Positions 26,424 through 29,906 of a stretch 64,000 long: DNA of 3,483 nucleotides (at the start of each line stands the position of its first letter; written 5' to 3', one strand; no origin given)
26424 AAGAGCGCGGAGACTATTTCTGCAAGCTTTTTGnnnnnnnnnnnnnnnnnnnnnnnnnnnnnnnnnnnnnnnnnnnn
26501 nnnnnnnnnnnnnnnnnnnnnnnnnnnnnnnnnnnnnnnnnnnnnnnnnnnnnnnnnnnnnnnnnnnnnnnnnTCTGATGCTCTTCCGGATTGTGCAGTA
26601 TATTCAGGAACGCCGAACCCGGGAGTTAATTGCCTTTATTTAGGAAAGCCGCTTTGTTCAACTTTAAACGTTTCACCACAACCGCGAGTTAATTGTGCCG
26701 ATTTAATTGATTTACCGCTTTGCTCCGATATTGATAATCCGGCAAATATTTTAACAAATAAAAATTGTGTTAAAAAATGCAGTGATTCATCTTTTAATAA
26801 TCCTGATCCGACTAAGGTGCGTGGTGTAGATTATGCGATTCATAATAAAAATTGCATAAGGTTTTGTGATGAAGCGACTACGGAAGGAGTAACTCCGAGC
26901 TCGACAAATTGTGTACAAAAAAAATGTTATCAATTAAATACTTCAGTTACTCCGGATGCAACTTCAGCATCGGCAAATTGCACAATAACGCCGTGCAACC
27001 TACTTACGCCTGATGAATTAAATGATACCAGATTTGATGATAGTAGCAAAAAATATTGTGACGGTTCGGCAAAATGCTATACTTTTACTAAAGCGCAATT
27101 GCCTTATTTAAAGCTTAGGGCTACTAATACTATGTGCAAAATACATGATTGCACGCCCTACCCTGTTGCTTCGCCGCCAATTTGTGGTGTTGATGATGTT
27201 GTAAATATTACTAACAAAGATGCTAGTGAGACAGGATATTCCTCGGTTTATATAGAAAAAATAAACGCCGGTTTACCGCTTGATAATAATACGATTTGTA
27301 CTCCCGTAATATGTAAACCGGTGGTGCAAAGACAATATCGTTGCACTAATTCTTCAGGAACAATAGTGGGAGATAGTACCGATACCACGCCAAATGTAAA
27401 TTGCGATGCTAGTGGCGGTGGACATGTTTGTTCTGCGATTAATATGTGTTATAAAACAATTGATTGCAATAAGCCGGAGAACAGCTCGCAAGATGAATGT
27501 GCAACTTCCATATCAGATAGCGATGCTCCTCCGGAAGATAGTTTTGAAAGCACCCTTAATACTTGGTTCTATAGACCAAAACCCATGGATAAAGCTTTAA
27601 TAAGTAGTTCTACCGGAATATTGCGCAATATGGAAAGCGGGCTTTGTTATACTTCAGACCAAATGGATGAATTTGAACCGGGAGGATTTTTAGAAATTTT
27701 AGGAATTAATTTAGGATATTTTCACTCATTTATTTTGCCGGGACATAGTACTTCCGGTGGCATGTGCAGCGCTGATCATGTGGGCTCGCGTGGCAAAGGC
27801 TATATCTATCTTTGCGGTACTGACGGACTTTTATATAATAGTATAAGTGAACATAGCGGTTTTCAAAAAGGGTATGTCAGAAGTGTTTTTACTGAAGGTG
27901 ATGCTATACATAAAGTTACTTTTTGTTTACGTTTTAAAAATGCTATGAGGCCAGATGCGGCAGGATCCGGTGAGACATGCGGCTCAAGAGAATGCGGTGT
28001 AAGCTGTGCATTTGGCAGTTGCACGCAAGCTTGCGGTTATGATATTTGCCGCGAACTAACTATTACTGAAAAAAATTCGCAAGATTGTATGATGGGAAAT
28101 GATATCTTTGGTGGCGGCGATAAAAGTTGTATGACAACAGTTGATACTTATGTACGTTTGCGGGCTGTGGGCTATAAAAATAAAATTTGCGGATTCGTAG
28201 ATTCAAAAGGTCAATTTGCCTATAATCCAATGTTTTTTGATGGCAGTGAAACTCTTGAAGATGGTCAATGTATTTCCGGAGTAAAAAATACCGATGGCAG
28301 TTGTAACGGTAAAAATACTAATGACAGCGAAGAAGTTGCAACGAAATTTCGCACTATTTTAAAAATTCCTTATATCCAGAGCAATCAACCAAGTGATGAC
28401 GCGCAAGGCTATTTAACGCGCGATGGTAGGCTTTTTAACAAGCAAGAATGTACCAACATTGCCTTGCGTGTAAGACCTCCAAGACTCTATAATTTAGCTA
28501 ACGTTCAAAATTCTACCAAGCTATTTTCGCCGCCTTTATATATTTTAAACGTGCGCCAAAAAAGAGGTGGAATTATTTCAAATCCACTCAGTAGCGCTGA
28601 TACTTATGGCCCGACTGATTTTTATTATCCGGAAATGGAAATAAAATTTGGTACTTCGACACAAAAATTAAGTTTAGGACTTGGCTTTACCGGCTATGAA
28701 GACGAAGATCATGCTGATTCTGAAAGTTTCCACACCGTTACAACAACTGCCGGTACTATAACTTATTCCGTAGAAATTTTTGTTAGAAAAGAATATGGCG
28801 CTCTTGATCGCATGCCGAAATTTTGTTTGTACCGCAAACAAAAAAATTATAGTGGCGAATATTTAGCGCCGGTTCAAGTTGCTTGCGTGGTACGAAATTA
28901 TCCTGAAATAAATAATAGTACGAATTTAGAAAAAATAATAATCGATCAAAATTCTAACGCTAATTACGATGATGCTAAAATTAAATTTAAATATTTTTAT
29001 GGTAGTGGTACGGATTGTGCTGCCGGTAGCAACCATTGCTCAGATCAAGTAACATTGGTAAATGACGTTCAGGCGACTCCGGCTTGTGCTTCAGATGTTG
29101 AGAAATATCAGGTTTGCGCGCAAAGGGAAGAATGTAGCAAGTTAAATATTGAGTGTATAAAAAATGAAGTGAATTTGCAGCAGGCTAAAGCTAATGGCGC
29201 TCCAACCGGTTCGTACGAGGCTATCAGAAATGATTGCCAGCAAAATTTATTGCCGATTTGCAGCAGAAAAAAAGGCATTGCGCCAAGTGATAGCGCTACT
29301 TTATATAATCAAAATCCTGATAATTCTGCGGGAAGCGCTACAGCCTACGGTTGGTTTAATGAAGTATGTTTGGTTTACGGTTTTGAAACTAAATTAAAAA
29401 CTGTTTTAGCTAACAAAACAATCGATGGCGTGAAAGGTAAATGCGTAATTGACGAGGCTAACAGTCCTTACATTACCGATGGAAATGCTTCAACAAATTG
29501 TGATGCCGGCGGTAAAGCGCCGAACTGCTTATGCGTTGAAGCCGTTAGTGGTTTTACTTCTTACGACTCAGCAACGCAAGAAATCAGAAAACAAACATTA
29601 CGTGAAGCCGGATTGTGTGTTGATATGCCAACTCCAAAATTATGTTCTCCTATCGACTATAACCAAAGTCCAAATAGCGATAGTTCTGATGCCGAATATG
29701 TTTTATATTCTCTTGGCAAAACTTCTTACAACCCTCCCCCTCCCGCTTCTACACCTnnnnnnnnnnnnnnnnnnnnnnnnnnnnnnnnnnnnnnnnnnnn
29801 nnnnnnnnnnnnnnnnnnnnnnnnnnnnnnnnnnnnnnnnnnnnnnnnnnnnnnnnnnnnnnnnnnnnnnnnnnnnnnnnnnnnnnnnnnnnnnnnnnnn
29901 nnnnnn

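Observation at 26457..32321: Giant (~1954 aa) signal-peptide-bearing protein with ~90 cysteines, inserted between murD and purE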

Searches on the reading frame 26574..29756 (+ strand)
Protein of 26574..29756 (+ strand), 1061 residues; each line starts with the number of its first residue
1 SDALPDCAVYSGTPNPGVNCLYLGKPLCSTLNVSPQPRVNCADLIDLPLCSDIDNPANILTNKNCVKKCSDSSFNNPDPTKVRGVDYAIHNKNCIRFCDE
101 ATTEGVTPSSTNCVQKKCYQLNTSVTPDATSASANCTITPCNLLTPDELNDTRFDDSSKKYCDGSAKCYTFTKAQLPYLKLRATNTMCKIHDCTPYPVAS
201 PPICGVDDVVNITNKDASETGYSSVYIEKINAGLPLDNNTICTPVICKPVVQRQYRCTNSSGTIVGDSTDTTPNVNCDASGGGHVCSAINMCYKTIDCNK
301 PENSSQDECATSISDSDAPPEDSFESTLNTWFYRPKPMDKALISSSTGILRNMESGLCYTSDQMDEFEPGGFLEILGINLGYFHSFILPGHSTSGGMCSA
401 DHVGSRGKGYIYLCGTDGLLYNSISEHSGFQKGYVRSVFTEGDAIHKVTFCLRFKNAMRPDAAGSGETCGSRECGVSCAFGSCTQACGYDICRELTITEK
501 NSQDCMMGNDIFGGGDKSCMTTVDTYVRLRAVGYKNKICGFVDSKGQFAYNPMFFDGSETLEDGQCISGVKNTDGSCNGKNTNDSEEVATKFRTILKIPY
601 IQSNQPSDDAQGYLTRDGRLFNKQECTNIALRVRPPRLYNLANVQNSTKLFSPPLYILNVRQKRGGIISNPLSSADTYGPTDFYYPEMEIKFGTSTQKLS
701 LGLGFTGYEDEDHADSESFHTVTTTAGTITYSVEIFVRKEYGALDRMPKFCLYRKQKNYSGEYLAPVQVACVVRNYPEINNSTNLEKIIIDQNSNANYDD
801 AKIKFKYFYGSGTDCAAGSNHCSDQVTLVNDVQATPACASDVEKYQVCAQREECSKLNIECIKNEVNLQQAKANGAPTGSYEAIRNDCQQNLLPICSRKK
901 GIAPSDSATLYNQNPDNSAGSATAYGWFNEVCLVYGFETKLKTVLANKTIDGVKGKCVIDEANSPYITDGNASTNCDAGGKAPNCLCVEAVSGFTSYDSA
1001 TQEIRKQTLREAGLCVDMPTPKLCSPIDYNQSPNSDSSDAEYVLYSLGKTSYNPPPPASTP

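Call 29: predict_structure(alignment_id=A2)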
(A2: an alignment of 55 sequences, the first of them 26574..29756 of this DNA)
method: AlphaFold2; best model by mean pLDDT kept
length: 1061 residues; sequences in the alignment: 55
mean_pLDDT: 84.5   pTM: 0.52
mean pLDDT of the five models: 84.5, 83.2, 81.8, 80.7, 80.6
residues with pLDDT >= 90: 510; 70-90: 418; 50-70: 77; < 50: 56
segments of 3 or more residues with pLDDT < 50: 313-323, 634-650, 1027-1032, 1040-1044, 1046-1049, 1052-1061
pLDDT, mean of each block of 10 residues (from residue 1): 80 90 92 89 93 87 92 83 84 89 73 90 89 90 93 91 94 94 89 69 73 91 94 81 74 93 91 95 91 89 79 47 65 92 88 91 79 73 72 89 92 91 93 84 85 90 73 88 91 94 93 91 94 94 94 92 91 89 92 96 90 93 91 47 44 81 92 82 95 91 91 90 78 93 88 81 82 87 75 85 90 75 91 91 92 91 89 87 91 90 82 79 88 90 89 87 81 78 89 80 91 89 56 51 48 37 40
secondary structure, 60 per line:
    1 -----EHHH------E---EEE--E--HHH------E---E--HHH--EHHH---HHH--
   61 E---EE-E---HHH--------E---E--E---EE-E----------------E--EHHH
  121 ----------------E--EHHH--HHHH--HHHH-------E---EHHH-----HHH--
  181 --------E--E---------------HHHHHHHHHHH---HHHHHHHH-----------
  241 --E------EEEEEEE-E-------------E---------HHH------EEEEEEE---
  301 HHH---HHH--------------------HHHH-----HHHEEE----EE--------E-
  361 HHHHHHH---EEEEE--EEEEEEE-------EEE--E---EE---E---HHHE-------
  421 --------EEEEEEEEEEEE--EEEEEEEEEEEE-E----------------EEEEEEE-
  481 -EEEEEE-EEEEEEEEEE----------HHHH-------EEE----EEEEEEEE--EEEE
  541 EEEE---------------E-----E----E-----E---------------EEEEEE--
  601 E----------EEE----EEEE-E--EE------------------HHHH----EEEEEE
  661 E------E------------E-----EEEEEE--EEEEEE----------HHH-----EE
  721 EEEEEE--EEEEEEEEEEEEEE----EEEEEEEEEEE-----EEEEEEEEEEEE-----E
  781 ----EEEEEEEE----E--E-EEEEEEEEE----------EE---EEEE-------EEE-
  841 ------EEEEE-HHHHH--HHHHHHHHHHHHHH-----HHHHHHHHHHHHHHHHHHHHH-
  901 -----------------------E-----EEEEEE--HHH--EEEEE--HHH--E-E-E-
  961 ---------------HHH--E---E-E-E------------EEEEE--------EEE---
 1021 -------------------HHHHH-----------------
elements in order (helices of 4 or more, strands of 3 or more residues): E20-22 H146-149 H152-155 H208-218 H222-229 E250-256 E291-297 H330-333 E342-344 H361-367 E371-375 E378-384 E392-394 E429-440 E443-454 E473-479 E482-487 E489-498 H509-512 E520-522 E527-534 E537-544 E593-598 E612-614 E619-622 H647-650 E655-661 E687-692 E695-700 E719-726 E729-742 E747-757 E763-774 E785-792 E802-810 E826-829 E837-839 E847-851 H853-857 H860-873 H879-899 E930-935 E943-947 E1002-1006 E1015-1017 H1040-1044

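Call 32: fold_search(model_id=the predicted structure, library=pdb)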
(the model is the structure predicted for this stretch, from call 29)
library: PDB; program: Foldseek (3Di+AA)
matches with E <= 10: 1200; with E <= 0.001: 0
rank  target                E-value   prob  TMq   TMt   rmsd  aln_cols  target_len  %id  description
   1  5a9q_1                1.8e-01  0.03  0.05  0.05  22.3       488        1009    8  Human nuclear pore complex (released 2015-09-30)
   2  6wzj_C                2.0e-01  0.12  0.06  0.18  14.4       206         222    8  LY3041658 Fab bound to CXCL2 (released 2020-11-25)
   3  8rtx_B                2.3e-01  0.08  0.06  0.16  16.6       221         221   10  Crystal Structure of an Anti-idiotype Fab Fragment (released 2024-09-18)
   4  8dkf_A                2.6e-01  0.11  0.07  0.19  14.3       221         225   11  Antibody DH1030.1 Fab fragment (released 2023-07-12)
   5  6tkb_HHH              2.9e-01  0.11  0.07  0.20  15.0       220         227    9  ChiLob 7/4 H2 HC-C224S F(ab')2 (released 2021-06-09)
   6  8zgu_H                3.0e-01  0.14  0.07  0.22  14.2       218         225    8  Crystal structural of HTNV Gn and AH100 Fab (released 2024-07-24)
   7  1vpo_H                3.2e-01  0.10  0.07  0.20  14.5       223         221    7  Crystal Structure Analysis of the Anti-testosterone Fab in Complex with Testosterone (released 2004-11-23)
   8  5dk3_B                3.2e-01  0.06  0.10  0.17  20.9       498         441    8  Crystal Structure of Pembrolizumab, a full length IgG4 antibody (released 2015-11-18)
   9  3vfg_H                3.4e-01  0.12  0.07  0.23  15.0       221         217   10  Crystal structure of monoclonal antibody 3F8 Fab fragment that binds to GD2 ganglioside (released 2013-02-06)
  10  3dnk_B                3.7e-01  0.08  0.06  0.19  15.9       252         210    6  Enzyme deglycosylated Human IgG1 Fc fragment (released 2009-07-21)
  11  7y3o_H                3.7e-01  0.07  0.06  0.16  14.7       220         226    9  Crystal structure of SARS-CoV-2 receptor binding domain in complex with human antibody BIOLS56 (released 2023-12-27)
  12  1qkz_H                3.9e-01  0.07  0.05  0.15  16.8       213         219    7  Fab fragment (MN14C11.6) in complex with a peptide antigen derived from Neisseria meningitidis P1.7 serosubtype antige (released 2000-02-06)
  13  6a77_H                4.1e-01  0.13  0.07  0.23  14.4       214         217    9  Crystal structure of the fifth immunoglobulin domain (Ig5) of human Robo1 in complex with the Fab fragment of murine m (released 2019-01-30)
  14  4mhh_G                4.1e-01  0.08  0.06  0.19  14.9       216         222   11  Crystal structure of Fab H5M9 in complex with influenza virus hemagglutinin from A/Viet Nam/1203/2004 (H5N1) (released 2013-10-02)
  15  7ahv_A                4.1e-01  0.08  0.07  0.20  14.8       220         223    8  Anti-FIXa Fab of mim8 in complex with human FIXa (released 2021-07-07)
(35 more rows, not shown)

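Call 61: fold_search(model_id=the predicted structure, library=viral)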
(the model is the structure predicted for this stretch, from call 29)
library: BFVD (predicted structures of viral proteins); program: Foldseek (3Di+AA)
matches with E <= 10: 584; with E <= 0.001: 0
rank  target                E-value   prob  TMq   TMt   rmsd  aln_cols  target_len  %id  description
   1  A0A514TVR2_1          2.7e-03  0.12  0.06  0.05  28.6       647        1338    8  BspA family leucine-rich repeat surface protein [Aeromonas phage D3]
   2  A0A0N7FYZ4            5.8e-03  0.44  0.05  0.17  14.3       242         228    8  (no name in the UniProt tables at hand)
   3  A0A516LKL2            6.8e-03  0.07  0.06  0.08  22.7       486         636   11  (no name in the UniProt tables at hand)
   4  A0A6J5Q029            2.6e-02  0.12  0.08  0.10  22.2       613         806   10  Uncharacterized protein [uncultured Caudovirales phage]
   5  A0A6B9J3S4            4.4e-02  0.06  0.07  0.08  22.8       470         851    8  Uncharacterized protein [Photobacterium phage PDCC-1]
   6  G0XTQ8                4.8e-02  0.06  0.04  0.12  23.9       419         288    7  CPXV215 protein [Cowpox virus]
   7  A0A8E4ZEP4            5.7e-02  0.03  0.04  0.06  43.4       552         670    9  Tail fiber protein [Olleya phage Harreka_1]
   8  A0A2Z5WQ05            6.3e-02  0.06  0.05  0.11  22.7       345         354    8  (no name in the UniProt tables at hand)
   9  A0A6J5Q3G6            7.0e-02  0.25  0.05  0.06  19.2       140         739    8  Uncharacterized protein [uncultured Caudovirales phage]
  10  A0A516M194            1.0e-01  0.03  0.06  0.08  28.5       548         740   11  (no name in the UniProt tables at hand)
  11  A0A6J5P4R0            1.1e-01  0.05  0.05  0.12  26.0       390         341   11  Uncharacterized protein [uncultured Caudovirales phage]
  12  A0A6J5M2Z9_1          1.2e-01  0.06  0.05  0.06  32.2       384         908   10  Fibronectin type III [uncultured Caudovirales phage]
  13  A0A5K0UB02            1.4e-01  0.05  0.06  0.09  19.1       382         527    8  Uncharacterized protein [Yasminevirus sp. GU-2018]
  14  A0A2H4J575            1.4e-01  0.04  0.06  0.10  21.7       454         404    7  Uncharacterized protein [uncultured Caudovirales phage]
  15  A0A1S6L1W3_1          1.6e-01  0.07  0.06  0.07  19.9       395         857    8  (no name in the UniProt tables at hand)
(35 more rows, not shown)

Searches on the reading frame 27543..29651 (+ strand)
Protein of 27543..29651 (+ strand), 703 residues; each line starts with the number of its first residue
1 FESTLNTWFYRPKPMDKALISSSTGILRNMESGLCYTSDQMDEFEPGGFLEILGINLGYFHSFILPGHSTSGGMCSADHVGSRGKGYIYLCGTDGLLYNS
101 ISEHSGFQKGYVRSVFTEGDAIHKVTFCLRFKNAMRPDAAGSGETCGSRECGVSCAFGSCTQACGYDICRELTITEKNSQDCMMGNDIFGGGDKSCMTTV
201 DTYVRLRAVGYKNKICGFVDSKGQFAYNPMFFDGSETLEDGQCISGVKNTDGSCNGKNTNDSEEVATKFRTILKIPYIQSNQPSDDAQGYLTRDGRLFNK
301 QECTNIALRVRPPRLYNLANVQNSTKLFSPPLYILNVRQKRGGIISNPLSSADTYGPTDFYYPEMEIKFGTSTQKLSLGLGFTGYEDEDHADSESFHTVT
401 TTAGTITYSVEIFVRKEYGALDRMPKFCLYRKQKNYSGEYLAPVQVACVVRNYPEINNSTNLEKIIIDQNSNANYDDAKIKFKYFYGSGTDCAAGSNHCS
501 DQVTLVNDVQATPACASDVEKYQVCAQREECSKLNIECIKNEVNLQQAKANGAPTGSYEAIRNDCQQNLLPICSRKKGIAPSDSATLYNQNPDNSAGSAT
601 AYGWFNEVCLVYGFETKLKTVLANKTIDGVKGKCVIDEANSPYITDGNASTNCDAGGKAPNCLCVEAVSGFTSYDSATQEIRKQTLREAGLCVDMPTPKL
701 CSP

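Call 62: search_protein_representatives(alignment_id=A4)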
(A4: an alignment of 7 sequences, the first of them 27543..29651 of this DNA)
Query: 7 sequences, 719 profile positions. Proteins with E-value up to 0.001 (for the whole library): 132; up to 1e-10: 126; up to 1e-30: 111. The best 132 are listed.
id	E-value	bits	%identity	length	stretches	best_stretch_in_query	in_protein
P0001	0.0e+00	1058.3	-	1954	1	2-719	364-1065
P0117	0.0e+00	1039.0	-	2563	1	2-719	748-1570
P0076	0.0e+00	1033.4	-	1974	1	2-719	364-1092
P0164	2.5e-292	988.1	-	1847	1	2-719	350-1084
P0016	1.7e-277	939.0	-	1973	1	4-719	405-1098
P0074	7.1e-266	900.6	-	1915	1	2-719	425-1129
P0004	1.5e-263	892.9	-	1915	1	2-719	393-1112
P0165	3.9e-257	871.7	-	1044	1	2-719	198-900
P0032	4.5e-256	868.2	-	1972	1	2-719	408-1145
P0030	4.7e-248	841.7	-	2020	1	2-719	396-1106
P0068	8.3e-244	827.6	-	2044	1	4-719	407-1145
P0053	1.8e-243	826.5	-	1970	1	2-719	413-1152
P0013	1.4e-241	820.3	-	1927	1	2-719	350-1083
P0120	2.0e-241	819.8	-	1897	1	2-719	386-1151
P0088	2.0e-240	816.4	-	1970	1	6-719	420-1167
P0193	4.2e-144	498.0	-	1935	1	4-719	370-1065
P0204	2.2e-111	389.9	-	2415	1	2-719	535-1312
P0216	2.4e-77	277.4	-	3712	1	2-664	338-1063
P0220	3.9e-71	256.8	-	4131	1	2-719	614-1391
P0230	8.4e-52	192.9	-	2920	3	267-666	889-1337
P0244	6.3e-27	110.7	-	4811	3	81-279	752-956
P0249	1.0e-19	86.9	-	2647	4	101-228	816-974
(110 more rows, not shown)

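Call 63: search_protein_families(library=pfam, proteins=[P0220, P0244], max_evalue=0.001)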
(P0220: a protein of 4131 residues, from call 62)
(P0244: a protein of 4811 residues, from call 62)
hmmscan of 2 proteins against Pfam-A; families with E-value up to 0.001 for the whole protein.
P0220 (4131 aa): 1 family
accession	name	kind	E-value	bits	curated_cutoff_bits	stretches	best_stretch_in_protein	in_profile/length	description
PF02140.24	SUEL_Lectin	-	6.1e-06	26.9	31.4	1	2001-2060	10-70/80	D-galactoside/L-rhamnose binding SUEL lectin domain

P0244 (4811 aa): 0 families

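Call 64: search_protein_families(library=pfam, proteins=[P0216, P0230, P0249], max_evalue=0.001)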
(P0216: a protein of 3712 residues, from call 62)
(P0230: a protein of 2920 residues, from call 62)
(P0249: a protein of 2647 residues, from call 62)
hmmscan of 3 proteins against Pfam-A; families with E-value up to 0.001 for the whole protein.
P0216 (3712 aa): 0 families

P0230 (2920 aa): 0 families

P0249 (2647 aa): 0 families

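Call 65: find_encoding_contigs(protein=P0220, flank=10000, max_places=1)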
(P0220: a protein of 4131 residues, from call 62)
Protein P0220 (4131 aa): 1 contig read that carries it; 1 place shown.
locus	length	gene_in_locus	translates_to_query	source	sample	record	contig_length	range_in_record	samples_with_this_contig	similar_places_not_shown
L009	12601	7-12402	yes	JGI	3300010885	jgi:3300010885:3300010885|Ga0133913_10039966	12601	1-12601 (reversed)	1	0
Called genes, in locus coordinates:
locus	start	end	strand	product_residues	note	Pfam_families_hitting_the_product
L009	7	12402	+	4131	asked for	PF02140:SUEL_Lectin (faint)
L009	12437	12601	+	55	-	?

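Call 66: find_encoding_contigs(protein=P0204, flank=10000, max_places=1)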
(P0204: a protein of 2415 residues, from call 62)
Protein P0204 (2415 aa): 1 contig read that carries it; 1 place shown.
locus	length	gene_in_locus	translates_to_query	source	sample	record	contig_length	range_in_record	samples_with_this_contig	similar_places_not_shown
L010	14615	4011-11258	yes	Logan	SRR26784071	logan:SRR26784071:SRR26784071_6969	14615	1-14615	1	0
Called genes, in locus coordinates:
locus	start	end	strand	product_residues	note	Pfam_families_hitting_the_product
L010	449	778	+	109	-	PF05071:NDUFA12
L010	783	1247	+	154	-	PF02470:MlaD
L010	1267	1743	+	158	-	PF09923:DUF2155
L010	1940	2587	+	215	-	PF00834:Ribul_P_3_epim, PF01884:PcrB (faint)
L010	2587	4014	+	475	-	PF21799:MurD-like_N, PF08245:Mur_ligase_M, PF02875:Mur_ligase_C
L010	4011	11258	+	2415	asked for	PF25599:Ephrin_CRD (faint)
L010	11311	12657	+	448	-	PF01474:DAHP_synth_2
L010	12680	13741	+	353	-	PF00350:Dynamin_N (faint), PF01926:MMR_HSR1, PF02421:FeoB_N, PF02492:cobW (faint), PF10662:PduV-EutP (weak), PF00009:GTP_EFTU, PF03193:RsgA_GTPase (weak), PF07650:KH_2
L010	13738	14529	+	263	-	PF13489:Methyltransf_23, PF02353:CMAS, PF06325:PrmA (weak), PF13847:Methyltransf_31, PF08241:Methyltransf_11, PF08242:Methyltransf_12, PF13649:Methyltransf_25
